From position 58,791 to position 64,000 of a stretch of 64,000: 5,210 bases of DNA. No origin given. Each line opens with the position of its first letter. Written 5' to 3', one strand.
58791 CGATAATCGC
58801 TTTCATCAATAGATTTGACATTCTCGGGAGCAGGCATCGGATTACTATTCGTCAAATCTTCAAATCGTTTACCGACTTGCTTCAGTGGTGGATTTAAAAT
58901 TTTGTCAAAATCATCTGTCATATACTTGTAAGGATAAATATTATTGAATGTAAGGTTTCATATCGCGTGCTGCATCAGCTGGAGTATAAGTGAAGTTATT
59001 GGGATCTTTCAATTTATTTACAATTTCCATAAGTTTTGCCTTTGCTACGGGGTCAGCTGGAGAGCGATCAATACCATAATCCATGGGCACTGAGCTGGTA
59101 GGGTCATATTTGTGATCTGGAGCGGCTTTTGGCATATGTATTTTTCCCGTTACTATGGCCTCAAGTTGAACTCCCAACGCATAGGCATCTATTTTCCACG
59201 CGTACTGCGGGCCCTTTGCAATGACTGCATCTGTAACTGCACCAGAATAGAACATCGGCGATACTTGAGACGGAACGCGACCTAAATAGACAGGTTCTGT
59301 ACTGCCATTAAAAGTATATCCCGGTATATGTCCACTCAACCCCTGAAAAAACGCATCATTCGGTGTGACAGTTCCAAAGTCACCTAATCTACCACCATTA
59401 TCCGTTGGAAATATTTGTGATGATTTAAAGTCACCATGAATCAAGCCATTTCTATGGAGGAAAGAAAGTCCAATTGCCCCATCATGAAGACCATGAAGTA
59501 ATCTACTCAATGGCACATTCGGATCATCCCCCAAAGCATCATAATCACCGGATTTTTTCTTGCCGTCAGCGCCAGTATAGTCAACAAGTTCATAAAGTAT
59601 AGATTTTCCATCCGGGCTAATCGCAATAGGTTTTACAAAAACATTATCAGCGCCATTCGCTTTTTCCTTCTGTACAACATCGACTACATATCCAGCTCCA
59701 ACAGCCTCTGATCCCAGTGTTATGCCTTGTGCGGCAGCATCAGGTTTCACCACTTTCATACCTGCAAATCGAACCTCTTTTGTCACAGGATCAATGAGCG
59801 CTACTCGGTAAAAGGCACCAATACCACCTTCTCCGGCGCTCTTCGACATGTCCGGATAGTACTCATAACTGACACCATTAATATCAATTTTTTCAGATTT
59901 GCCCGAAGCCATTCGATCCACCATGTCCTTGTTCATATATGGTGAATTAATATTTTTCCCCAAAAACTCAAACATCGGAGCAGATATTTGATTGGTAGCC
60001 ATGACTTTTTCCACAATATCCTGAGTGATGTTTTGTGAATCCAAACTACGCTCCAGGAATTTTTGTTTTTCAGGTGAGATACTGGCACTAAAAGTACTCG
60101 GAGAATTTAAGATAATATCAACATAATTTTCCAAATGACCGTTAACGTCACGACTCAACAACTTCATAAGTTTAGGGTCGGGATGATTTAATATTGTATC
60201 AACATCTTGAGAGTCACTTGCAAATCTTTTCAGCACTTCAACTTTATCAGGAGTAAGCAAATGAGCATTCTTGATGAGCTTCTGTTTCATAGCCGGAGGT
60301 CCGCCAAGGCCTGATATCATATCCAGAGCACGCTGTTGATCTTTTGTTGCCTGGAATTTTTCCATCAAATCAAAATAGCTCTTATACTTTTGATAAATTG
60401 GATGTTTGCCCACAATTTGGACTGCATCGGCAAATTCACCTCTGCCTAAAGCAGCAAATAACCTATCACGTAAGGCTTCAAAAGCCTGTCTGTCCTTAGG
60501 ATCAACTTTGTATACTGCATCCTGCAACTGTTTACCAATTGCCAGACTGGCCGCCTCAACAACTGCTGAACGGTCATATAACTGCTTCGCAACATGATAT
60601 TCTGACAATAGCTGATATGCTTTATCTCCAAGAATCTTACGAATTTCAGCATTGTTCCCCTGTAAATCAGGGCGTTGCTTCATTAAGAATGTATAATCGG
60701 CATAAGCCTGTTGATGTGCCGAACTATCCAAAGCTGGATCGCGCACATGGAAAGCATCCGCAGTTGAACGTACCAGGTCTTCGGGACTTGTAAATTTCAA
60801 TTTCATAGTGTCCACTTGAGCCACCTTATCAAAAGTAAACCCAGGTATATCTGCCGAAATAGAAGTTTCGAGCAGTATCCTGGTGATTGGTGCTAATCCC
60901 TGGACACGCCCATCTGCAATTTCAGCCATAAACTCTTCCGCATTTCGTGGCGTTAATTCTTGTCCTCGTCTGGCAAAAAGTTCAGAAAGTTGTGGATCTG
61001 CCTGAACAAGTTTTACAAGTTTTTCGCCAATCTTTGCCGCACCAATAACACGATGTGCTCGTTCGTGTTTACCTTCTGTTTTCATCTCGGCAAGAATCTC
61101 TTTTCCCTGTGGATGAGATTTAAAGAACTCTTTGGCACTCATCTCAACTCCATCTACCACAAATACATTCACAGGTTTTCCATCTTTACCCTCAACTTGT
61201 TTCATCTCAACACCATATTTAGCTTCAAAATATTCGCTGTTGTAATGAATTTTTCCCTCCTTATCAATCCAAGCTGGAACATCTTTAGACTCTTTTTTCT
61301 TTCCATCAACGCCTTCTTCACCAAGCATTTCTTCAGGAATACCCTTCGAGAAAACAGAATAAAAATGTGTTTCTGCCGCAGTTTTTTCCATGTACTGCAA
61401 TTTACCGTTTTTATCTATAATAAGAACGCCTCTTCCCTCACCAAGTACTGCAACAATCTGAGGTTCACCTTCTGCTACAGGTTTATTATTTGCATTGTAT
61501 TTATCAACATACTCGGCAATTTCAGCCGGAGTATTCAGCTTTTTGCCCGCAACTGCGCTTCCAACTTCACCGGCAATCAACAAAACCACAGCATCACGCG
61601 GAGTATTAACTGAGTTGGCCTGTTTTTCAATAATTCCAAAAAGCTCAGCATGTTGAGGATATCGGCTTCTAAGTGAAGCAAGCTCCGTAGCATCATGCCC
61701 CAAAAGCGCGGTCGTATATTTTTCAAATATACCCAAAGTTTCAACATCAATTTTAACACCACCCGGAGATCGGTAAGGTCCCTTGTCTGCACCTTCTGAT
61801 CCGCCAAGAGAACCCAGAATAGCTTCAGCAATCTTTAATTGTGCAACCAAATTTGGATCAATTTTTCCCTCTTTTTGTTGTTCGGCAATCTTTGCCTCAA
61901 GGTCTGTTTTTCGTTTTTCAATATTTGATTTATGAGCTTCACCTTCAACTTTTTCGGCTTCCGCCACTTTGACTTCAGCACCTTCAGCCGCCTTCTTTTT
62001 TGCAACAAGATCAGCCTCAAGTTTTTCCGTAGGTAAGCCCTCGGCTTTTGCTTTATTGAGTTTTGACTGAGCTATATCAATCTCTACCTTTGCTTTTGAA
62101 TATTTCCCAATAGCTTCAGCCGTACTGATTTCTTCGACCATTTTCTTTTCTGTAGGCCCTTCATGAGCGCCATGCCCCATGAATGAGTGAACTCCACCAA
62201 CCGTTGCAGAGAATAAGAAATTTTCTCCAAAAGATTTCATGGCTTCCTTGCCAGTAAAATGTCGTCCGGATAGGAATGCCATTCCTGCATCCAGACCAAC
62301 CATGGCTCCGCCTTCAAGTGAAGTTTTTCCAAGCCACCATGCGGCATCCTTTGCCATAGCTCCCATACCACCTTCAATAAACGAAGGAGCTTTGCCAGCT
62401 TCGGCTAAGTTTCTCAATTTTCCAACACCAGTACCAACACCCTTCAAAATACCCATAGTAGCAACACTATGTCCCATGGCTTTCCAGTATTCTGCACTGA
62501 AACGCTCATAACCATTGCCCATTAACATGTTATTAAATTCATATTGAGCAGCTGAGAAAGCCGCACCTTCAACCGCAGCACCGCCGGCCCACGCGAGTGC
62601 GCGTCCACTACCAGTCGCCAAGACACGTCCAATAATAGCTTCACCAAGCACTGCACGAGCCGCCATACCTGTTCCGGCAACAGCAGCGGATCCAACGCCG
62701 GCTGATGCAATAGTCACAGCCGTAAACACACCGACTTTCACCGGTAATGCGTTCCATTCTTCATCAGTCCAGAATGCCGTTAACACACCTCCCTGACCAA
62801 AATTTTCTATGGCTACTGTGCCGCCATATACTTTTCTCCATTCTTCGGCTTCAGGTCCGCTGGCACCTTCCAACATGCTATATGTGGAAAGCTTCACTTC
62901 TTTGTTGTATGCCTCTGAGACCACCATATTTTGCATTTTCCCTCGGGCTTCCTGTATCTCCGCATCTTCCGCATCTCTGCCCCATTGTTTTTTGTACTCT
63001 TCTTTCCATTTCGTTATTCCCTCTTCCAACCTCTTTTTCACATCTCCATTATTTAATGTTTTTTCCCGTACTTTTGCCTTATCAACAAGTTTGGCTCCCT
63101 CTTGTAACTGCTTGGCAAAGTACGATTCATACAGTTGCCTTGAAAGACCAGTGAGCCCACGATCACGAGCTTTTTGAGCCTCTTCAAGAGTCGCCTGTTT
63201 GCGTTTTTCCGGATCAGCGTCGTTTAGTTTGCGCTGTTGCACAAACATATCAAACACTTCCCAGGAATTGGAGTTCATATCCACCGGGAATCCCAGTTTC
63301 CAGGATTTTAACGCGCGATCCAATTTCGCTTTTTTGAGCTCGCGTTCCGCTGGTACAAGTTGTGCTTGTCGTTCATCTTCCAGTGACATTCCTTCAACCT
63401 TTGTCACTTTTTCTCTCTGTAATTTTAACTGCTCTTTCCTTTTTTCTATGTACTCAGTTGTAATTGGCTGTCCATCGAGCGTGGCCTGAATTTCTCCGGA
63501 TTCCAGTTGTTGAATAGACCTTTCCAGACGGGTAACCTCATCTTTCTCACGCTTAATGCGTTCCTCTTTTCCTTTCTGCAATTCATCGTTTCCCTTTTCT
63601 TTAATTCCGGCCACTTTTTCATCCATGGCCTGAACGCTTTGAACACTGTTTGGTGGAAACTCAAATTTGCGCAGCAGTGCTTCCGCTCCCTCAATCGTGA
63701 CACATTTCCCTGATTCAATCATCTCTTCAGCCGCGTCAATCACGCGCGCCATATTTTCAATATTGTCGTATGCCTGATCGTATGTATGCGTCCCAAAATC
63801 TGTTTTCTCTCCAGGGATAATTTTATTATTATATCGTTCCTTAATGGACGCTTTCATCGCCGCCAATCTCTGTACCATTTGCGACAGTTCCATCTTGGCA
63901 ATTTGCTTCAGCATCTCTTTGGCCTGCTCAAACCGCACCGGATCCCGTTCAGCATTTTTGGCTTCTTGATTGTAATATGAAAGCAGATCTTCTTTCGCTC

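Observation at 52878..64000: Candidate novel system: tandem giant-kinase-plus-partner cassettes in one operon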

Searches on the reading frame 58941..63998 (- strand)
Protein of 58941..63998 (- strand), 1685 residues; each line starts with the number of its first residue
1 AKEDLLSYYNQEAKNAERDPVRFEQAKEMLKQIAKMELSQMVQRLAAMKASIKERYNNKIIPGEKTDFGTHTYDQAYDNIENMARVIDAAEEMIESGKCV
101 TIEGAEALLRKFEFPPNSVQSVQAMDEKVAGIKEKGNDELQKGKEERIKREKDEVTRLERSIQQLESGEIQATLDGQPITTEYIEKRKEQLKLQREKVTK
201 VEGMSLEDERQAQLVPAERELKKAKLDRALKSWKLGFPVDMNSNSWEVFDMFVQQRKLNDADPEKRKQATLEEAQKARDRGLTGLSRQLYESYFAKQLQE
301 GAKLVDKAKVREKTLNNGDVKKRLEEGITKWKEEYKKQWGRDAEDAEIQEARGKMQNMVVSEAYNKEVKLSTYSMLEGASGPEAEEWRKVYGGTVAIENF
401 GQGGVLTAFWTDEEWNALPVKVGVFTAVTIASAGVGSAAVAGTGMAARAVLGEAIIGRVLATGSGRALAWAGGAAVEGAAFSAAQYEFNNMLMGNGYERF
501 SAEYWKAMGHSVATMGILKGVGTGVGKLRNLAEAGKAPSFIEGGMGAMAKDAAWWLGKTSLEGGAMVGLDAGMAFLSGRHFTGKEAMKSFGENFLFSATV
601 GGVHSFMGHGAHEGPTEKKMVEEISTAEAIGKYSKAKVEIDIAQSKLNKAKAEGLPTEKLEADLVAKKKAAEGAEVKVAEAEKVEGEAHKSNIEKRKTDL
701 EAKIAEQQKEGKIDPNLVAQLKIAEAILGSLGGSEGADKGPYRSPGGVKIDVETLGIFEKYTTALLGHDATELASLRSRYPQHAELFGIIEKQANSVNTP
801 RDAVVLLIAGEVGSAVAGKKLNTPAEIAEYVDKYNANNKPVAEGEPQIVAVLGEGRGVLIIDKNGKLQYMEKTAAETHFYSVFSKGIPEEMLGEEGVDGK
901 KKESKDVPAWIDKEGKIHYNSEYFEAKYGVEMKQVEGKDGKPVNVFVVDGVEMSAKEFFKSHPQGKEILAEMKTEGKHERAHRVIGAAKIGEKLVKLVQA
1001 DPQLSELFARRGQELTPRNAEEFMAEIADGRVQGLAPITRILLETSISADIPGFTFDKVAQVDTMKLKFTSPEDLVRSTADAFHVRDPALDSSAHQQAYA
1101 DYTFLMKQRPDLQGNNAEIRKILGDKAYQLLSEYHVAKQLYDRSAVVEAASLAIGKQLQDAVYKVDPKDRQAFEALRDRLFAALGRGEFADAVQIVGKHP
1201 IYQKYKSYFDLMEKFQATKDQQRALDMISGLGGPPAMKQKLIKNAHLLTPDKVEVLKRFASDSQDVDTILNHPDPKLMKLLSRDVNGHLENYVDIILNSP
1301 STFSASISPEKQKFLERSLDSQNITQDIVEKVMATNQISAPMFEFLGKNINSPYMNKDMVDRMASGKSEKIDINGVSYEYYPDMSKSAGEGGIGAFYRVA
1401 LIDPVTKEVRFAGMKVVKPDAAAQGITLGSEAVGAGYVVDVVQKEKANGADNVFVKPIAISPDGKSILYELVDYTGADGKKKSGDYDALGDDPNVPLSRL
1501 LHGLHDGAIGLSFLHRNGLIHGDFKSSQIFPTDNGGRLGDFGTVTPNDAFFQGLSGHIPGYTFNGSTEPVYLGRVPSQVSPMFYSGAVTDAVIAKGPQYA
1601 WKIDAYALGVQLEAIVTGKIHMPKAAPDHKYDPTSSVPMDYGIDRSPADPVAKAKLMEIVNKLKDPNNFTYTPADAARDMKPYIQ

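Call 5: search_protein_families(library=pfam, proteins=[window:58941-63998:-], max_evalue=1)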
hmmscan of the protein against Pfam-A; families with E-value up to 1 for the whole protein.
window:58941-63998:- (1685 aa): 1 family
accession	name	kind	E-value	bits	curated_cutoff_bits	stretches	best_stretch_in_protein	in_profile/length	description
PF00069.31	Pkinase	-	0.00061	19.7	31.7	1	1510-1623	110-198/263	Protein kinase domain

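Call 21: find_homologous_proteins(query=window:58941-63998:-)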
Query window:58941-63998:- (1685 aa): 8 proteins with E <= 0.001 among 8000 candidates.
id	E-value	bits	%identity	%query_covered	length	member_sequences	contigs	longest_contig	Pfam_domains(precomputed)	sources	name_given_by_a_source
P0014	0.0e+0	3755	100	100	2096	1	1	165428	-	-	-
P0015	0.0e+0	2082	59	100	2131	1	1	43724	-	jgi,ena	-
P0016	1.1e-226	774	54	43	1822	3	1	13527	-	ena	-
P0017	2.7e-183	630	50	36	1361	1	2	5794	-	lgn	-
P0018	1.4e-171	591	47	39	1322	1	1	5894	-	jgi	jgi:hypothetical protein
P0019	2.0e-150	521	51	31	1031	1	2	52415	-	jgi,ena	-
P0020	1.2e-111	393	34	41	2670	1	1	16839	-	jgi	jgi:hypothetical protein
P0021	1.4e-104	369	38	36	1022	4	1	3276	-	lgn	-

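Call 26: find_encoding_contigs(protein=P0020, flank=10000, max_places=1)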
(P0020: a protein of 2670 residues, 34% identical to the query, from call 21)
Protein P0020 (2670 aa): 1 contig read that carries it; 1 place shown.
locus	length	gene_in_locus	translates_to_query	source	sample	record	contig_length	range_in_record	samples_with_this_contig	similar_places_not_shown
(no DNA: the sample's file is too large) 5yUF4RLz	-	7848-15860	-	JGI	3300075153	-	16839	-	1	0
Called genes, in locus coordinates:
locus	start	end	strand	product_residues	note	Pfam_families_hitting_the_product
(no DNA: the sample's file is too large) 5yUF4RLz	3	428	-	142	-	?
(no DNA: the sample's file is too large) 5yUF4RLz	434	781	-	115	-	-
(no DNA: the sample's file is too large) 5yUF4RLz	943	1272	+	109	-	-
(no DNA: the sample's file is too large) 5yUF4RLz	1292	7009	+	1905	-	-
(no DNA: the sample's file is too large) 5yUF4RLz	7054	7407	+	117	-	-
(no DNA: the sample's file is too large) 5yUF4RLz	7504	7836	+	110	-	-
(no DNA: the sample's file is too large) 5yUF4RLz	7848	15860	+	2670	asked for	-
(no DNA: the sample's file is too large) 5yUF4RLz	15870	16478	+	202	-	-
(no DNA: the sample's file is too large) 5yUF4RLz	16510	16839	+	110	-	?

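Call 29: search_protein_families(library=ncbifam, proteins=[P0014], max_evalue=1)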
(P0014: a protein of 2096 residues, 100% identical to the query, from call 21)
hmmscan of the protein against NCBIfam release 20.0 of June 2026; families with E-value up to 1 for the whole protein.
P0014 (2096 aa): 1 family
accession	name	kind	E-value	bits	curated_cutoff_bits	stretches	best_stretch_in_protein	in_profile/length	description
NF033801.3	NprX_fam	subfamily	0.13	12.1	33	1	2002-2021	15-34/42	NprX family peptide pheromone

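Call 30: search_protein_families(library=phrogs, proteins=[P0014], max_evalue=0.1)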
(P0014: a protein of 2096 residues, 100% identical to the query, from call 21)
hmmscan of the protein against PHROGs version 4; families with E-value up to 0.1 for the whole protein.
P0014 (2096 aa): 1 family
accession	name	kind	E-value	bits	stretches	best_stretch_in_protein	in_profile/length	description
phrog_2361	-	other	0.00025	21.1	0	59-139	222-301/415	serine-threonine kinase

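Call 83: search_protein_families(library=padloc, proteins=[P0014], max_evalue=0.1)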
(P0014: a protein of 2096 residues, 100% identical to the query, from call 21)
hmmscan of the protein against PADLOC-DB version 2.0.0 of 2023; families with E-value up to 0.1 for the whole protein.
P0014 (2096 aa): 1 family
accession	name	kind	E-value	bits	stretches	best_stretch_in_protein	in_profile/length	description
PDLC04780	PDC-M71A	-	2.3e-05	22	1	1908-1959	142-194/352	-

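Call 95: find_encoding_contigs(protein=P0014, flank=10000, max_places=1)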
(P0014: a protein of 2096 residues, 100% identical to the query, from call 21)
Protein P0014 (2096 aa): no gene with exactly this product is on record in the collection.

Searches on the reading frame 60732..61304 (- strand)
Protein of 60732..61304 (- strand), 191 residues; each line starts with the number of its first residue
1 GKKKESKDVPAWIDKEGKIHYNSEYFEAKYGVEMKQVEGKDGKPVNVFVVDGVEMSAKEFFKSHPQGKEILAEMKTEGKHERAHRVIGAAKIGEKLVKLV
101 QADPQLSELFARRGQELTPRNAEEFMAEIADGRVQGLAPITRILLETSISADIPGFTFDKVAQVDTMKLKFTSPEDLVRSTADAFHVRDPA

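Call 56: search_solved_structures(query=A8, max_evalue=10, show_alignments=3)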
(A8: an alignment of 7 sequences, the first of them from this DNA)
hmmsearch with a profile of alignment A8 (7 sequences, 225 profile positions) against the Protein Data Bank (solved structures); distinct sequences matched with E-value up to 10: 8.
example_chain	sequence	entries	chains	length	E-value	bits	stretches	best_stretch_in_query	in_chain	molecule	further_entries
4fhr_B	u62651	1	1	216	0.0097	18.7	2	167-203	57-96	Flagellar motor switch protein FliG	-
7sq4_A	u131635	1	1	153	0.011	18.5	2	135-184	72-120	Designed trefoil knot protein, variant 2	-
1lkv_X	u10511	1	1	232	0.012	18.4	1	167-203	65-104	FLAGELLAR MOTOR SWITCH PROTEIN FLIG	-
7sq5_A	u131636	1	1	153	0.026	17.3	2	137-185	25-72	Designed trefoil knot protein, variant 3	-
3ajc_A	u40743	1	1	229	0.027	17.2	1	117-166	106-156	Flagellar motor switch protein fliG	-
5c53_B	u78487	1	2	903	0.044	16.6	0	59-104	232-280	Pol gamma B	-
7sq3_A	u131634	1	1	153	0.05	16.4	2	135-184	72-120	Designed trefoil knot protein, variant 1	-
6htn_A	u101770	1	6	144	2.8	10.6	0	6-30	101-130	Fucose-binding lectin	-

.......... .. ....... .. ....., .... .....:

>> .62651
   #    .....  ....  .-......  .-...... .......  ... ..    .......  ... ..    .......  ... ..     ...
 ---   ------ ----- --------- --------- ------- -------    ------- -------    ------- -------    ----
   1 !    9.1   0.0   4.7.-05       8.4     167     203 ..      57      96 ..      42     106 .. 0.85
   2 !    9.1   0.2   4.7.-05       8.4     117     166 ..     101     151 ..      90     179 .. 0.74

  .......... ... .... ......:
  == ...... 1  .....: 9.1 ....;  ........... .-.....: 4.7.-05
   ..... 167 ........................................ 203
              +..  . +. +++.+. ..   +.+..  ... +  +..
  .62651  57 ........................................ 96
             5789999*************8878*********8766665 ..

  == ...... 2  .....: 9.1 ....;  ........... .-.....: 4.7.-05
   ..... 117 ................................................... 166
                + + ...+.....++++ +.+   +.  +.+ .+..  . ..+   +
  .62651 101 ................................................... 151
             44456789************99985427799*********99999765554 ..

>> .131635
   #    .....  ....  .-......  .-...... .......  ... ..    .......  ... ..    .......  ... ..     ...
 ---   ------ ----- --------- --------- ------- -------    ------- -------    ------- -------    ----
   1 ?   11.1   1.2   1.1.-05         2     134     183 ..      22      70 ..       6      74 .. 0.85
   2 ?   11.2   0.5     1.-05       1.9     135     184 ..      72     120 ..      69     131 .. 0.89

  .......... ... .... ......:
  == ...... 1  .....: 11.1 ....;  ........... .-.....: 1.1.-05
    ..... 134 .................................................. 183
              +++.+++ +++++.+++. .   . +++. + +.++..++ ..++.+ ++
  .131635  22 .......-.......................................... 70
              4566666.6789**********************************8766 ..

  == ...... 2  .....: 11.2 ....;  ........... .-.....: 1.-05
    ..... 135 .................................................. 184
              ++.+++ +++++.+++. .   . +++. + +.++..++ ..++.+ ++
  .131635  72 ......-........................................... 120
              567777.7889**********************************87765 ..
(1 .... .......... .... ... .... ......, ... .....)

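Call 57: search_protein_families(library=pfam, alignment_id=A8, max_evalue=10)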
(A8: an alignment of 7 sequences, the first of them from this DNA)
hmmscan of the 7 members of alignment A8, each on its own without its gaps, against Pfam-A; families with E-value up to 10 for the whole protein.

A. member 1, seq(191 aa): 7 families
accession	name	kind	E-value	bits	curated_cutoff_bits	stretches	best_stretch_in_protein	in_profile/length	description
PF14010.12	PEPcase_2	-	0.03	13.3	25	1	8-72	14-81/493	Phosphoenolpyruvate carboxylase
PF02885.22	Glycos_trans_3N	-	0.057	13.6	26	1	112-134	8-30/63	Glycosyl transferase family, helical bundle domain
PF18823.6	InPase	-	0.075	13.3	26.8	1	23-54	42-71/135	Inorganic Pyrophosphatase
PF16378.10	DUF4988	-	0.14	12.4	30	1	25-70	122-169/183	Domain of unknown function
PF16525.10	MHB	-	0.16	12.6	27.4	1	49-84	11-46/77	Haemophore, haem-binding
PF20430.3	Eplus_motif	-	0.17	12.1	24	1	62-74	9-21/28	E+ motif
PF20555.3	DUF6767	-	0.2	11.9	27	1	96-116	31-51/57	Domain of unknown function (DUF6767)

B. families by the number of members that match (of 7 scanned): 13 families
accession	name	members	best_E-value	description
PF22569.1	DCD_C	2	0.0022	2'-deoxycytidine 5'-triphosphate deaminase (DCD), C-terminal domain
PF13511.11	DUF4124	2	0.1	Domain of unknown function (DUF4124)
PF05812.17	Herpes_BLRF2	1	0.00098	Herpesvirus BLRF2 protein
PF12210.13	Hrs_helical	1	0.0012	Hepatocyte growth factor-regulated tyrosine kinase substrate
PF14010.12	PEPcase_2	1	0.03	Phosphoenolpyruvate carboxylase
PF13495.12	Phage_int_SAM_4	1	0.054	Phage integrase, N-terminal SAM-like domain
PF02885.22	Glycos_trans_3N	1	0.057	Glycosyl transferase family, helical bundle domain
PF18823.6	InPase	1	0.075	Inorganic Pyrophosphatase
PF16378.10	DUF4988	1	0.14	Domain of unknown function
PF16525.10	MHB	1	0.16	Haemophore, haem-binding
PF20430.3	Eplus_motif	1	0.17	E+ motif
PF19866.4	DUF6339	1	0.18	Family of unknown function (DUF6339)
PF20555.3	DUF6767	1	0.2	Domain of unknown function (DUF6767)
